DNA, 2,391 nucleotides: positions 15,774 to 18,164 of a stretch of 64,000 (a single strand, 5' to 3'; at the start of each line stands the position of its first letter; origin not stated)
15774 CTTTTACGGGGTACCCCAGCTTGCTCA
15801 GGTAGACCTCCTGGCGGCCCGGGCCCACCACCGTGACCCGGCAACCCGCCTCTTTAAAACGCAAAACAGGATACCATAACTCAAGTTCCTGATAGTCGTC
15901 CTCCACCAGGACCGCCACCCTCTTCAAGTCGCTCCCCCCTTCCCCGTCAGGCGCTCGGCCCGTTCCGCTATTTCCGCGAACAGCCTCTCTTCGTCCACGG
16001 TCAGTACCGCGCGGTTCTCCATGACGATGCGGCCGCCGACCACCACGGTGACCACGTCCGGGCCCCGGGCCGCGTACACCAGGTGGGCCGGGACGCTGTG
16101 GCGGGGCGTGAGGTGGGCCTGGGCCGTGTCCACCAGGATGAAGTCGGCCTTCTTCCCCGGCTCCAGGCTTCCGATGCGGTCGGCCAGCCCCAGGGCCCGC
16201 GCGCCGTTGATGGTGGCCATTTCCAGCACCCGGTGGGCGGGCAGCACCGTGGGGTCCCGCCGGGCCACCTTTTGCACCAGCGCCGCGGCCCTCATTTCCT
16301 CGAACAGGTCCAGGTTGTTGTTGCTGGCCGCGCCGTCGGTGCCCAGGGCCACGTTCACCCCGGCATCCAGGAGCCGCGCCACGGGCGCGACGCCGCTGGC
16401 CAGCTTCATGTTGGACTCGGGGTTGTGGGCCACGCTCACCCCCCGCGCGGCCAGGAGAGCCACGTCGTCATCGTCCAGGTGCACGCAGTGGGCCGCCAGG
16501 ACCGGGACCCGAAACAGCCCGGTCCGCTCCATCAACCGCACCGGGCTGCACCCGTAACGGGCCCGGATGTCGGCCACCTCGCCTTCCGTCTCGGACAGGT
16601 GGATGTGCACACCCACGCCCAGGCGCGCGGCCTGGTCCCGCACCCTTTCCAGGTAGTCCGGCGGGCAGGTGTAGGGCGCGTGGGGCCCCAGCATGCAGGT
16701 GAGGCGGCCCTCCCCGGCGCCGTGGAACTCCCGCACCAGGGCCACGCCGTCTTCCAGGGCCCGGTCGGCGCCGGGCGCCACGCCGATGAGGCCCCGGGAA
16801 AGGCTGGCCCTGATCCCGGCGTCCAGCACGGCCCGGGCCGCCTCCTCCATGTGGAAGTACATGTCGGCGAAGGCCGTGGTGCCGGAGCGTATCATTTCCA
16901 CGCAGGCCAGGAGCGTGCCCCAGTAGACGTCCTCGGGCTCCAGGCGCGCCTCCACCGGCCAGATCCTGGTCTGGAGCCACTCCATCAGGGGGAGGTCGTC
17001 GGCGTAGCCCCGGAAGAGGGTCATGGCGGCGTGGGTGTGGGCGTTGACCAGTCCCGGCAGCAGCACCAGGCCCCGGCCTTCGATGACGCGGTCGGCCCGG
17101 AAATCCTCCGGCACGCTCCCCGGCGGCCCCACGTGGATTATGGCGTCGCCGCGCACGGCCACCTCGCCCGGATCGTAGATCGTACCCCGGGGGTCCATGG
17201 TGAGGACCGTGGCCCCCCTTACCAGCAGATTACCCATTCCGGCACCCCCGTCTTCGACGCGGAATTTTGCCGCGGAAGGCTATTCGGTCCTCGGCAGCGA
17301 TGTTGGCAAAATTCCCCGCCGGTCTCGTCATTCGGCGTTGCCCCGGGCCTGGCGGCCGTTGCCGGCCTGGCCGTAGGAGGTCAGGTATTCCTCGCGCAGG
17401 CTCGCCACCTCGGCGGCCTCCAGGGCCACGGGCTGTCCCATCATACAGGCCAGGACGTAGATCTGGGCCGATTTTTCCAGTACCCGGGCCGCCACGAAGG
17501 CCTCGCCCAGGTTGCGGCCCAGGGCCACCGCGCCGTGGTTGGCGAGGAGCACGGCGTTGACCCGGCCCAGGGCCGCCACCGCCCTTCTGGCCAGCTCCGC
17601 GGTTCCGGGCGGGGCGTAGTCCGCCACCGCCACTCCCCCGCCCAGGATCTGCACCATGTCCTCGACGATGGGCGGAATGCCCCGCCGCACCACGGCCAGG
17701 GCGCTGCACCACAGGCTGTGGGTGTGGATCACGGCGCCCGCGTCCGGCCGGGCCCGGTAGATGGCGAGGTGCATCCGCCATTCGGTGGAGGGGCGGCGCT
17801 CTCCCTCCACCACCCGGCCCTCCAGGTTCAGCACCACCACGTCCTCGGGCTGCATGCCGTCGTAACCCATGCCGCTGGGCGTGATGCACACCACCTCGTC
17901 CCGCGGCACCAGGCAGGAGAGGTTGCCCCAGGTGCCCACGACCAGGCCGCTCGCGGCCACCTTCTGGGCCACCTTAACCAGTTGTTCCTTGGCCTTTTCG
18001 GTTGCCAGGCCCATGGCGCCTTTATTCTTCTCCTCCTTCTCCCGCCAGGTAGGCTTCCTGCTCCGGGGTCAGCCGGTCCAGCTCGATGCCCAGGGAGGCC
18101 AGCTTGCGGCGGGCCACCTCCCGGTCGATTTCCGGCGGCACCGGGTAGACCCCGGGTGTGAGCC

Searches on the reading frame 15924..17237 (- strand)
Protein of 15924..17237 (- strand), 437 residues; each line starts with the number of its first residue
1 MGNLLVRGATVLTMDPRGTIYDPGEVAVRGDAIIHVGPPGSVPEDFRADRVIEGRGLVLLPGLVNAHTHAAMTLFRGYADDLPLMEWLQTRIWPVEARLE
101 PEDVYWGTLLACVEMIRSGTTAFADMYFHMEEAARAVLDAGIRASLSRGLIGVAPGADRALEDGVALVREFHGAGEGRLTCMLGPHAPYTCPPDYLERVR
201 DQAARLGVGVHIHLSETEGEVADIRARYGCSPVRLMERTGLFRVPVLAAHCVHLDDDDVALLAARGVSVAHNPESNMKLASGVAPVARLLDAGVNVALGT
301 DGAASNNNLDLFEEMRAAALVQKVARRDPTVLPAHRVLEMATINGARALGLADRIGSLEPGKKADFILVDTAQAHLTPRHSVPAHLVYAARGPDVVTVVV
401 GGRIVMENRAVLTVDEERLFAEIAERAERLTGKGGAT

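Call 10: search_protein_families(library=pfam, proteins=[window:15924-17237:-])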
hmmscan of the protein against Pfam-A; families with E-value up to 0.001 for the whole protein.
window:15924-17237:- (437 aa): 2 families
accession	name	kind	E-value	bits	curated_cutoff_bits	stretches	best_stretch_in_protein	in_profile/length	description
PF01979.26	Amidohydro_1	-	1.3e-87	294.7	25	1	58-405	1-345/345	Amidohydrolase family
PF07969.17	Amidohydro_3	-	1.5e-23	84.4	29.7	1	125-405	190-471/472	Amidohydrolase family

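Call 11: find_encoding_contigs(protein=window:15924-17237:-, flank=10000, max_places=6)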
Protein window:15924-17237:- (437 aa): no gene with exactly this product is on record in the collection.
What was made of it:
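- Tried and rejected: A window protein looked up by exact sequence is not on record (call 11).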

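Call 12: find_homologous_proteins(query=window:15924-17237:-)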
Query window:15924-17237:- (437 aa): 8000 proteins with E <= 0.001 among 8000 candidates; the best 120 are listed.
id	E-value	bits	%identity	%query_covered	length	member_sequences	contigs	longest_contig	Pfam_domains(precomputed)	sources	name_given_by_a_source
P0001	1.9e-272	922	96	99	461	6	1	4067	PF07969.18,PF01979.27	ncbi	ncbi:MAG: amidohydrolase family protein [Desulfotomaculales bacterium]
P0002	8.7e-200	682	89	79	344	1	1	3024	PF07969.18,PF01979.27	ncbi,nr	ncbi:MAG: amidohydrolase, partial [Firmicutes bacterium]|nr:amidohydrolase [Bacillota bacterium]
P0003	3.5e-185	634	67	99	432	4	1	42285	PF07969.18,PF01979.27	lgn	-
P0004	3.3e-183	628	63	99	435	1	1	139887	PF07969.18,PF01979.27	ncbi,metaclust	ncbi:amidohydrolase [Desulfofundulus thermocisternus]|metaclust:status=active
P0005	4.9e-183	627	63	98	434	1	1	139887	PF07969.18,PF01979.27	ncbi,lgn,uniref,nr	uniref:amidohydrolase n=1 Tax=Desulfofundulus thermocisternus TaxID=42471 RepID=UPI000A76C89F|nr:ami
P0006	1.3e-182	626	63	99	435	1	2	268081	PF07969.18,PF01979.27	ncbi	ncbi:amidohydrolase [Desulfofundulus australicus]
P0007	1.9e-182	625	63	98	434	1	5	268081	PF07969.18,PF01979.27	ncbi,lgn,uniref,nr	ncbi:5-methylthioadenosine/S-adenosylhomocysteine deaminase [Desulfofundulus australicus DSM 11792]|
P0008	5.9e-182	623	63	98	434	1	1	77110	PF07969.18,PF01979.27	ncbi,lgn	-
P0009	7.5e-182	623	63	98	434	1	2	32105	PF07969.18,PF01979.27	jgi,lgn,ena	-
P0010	2.6e-181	621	63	98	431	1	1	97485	PF07969.18,PF01979.27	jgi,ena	jgi:5-methylthioadenosine/S-adenosylhomocysteine deaminase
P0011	3.5e-181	621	63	98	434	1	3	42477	PF07969.18,PF01979.27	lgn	-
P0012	6.9e-181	620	64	99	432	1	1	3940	PF07969.18,PF01979.27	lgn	-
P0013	1.2e-180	619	63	98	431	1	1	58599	PF07969.18,PF01979.27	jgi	jgi:5-methylthioadenosine/S-adenosylhomocysteine deaminase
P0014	6.4e-179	613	63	98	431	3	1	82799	PF07969.18,PF01979.27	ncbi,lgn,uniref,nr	ncbi:amidohydrolase family protein [Desulfofundulus thermobenzoicus]|uniref:5-methylthioadenosine/S-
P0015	1.4e-178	612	63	99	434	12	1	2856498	PF07969.18,PF01979.27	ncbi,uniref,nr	ncbi:amidohydrolase [Desulfofundulus salinus]|uniref:5-methylthioadenosine/S-adenosylhomocysteine de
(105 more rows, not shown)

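Call 13: find_encoding_contigs(protein=P0001, flank=10000)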
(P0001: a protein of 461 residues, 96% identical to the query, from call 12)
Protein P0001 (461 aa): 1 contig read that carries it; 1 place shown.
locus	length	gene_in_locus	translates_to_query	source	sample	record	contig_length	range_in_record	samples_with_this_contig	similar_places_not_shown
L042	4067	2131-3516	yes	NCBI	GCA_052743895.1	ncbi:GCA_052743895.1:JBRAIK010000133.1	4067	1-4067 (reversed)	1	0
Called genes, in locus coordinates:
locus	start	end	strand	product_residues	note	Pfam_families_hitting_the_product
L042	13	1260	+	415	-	PF05221:AdoHcyase, PF07991:KARI_N (faint), PF05221:AdoHcyase, PF00670:AdoHcyase_NAD, PF02826:2-Hacid_dh_C (weak)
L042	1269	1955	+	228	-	PF00596:Aldolase_II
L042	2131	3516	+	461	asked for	PF01979:Amidohydro_1, PF07969:Amidohydro_3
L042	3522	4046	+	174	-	PF01965:DJ-1_PfpI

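Call 14: find_encoding_contigs(protein=P0002, flank=10000)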
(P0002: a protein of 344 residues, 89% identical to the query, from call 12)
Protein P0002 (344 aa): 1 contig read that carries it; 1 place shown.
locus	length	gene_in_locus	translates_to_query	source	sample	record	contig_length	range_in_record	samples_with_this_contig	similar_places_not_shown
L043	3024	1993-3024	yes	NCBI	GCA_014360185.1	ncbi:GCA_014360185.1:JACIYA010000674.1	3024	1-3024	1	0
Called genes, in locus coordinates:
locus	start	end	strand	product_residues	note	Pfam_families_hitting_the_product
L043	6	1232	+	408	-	PF05221:AdoHcyase, PF07991:KARI_N (faint), PF05221:AdoHcyase, PF00670:AdoHcyase_NAD, PF02826:2-Hacid_dh_C (weak)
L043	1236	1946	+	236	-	PF00596:Aldolase_II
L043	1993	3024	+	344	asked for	PF01979:Amidohydro_1, PF07969:Amidohydro_3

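Call 15: find_encoding_contigs(protein=P0003, flank=10000)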
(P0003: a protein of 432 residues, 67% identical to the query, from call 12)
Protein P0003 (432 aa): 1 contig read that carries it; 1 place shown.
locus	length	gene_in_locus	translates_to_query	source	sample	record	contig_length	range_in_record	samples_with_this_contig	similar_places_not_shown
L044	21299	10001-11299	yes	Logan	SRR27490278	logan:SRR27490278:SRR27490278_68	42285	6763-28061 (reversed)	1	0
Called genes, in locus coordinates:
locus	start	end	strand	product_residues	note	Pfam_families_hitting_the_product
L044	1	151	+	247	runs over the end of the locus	PF22935:RM44_endonuclase (faint), PF14622:Ribonucleas_3_3, PF00636:Ribonuclease_3, PF00035:dsrm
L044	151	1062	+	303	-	PF13401:AAA_22 (faint), PF02881:SRP54_N, PF13191:AAA_16 (weak), PF00448:SRP54, PF13604:AAA_30 (weak)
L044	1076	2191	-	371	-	PF01266:DAO (faint), PF13450:NAD_binding_8 (weak)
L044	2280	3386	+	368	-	PF03845:Spore_permease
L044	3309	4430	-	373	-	PF01266:DAO (faint), PF01494:FAD_binding_3 (weak), PF13450:NAD_binding_8 (weak), PF13738:Pyr_redox_3 (weak)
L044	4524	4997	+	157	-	-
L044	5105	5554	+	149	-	-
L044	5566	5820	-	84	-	-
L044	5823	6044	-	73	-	-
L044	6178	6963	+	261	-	PF01048:PNP_UDP_1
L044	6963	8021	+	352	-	PF01008:IF-2B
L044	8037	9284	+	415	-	PF05221:AdoHcyase, PF02826:2-Hacid_dh_C, PF00670:AdoHcyase_NAD, PF07991:KARI_N (weak)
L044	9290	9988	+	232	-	PF00596:Aldolase_II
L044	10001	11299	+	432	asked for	PF01979:Amidohydro_1, PF07969:Amidohydro_3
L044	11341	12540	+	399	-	PF17785:PUA_3, PF01472:PUA (weak), PF10672:Methyltrans_SAM, PF06325:PrmA, PF03602:Cons_hypoth95, PF05175:MTS, PF13847:Methyltransf_31, PF13649:Methyltransf_25, +3 more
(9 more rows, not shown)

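Call 85: search_protein_families(library=pfam, proteins=[L144:5129-6013:+, L144:6177-7910:+], max_evalue=0.00001)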
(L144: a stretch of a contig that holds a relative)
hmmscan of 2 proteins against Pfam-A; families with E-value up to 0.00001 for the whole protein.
L144:5129-6013:+ (294 aa): 7 families
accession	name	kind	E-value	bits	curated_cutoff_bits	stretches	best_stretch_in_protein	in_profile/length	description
PF01926.29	MMR_HSR1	-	2.3e-27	95.8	21.9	1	7-120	3-113/113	50S ribosome-binding GTPase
PF07650.23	KH_2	-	2.7e-21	75.6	22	1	203-280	1-78/78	KH domain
PF02421.24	FeoB_N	-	3.5e-13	49.8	27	1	8-158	5-151/156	Ferrous iron transport protein B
PF00009.33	GTP_EFTU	-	2.1e-11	44.2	26.5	1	49-168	67-187/188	Elongation factor Tu GTP binding domain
PF00350.29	Dynamin_N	-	1.1e-10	42.3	27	0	8-41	3-36/168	Dynamin family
PF03193.22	RsgA_GTPase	-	2.1e-08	34.6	30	0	7-63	110-170/174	RsgA GTPase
PF02492.25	cobW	-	7.8e-06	26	20.7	0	45-140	77-172/180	CobW/HypB/UreG, nucleotide-binding domain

L144:6177-7910:+ (577 aa): 1 family
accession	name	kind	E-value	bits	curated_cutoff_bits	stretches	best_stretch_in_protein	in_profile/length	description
PF00395.25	SLH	-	2.6e-23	82.2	20.8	2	186-229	2-44/44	S-layer homology domain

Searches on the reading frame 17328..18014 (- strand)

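Call 10: search_protein_families(library=pfam, proteins=[window:17328-18014:-])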
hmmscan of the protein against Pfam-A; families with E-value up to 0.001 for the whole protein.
window:17328-18014:- (228 aa): 1 family
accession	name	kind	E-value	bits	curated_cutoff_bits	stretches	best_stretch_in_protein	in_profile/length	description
PF00596.27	Aldolase_II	-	6.3e-60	202.6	22.2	1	10-187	1-183/183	Class II Aldolase and Adducin N-terminal domain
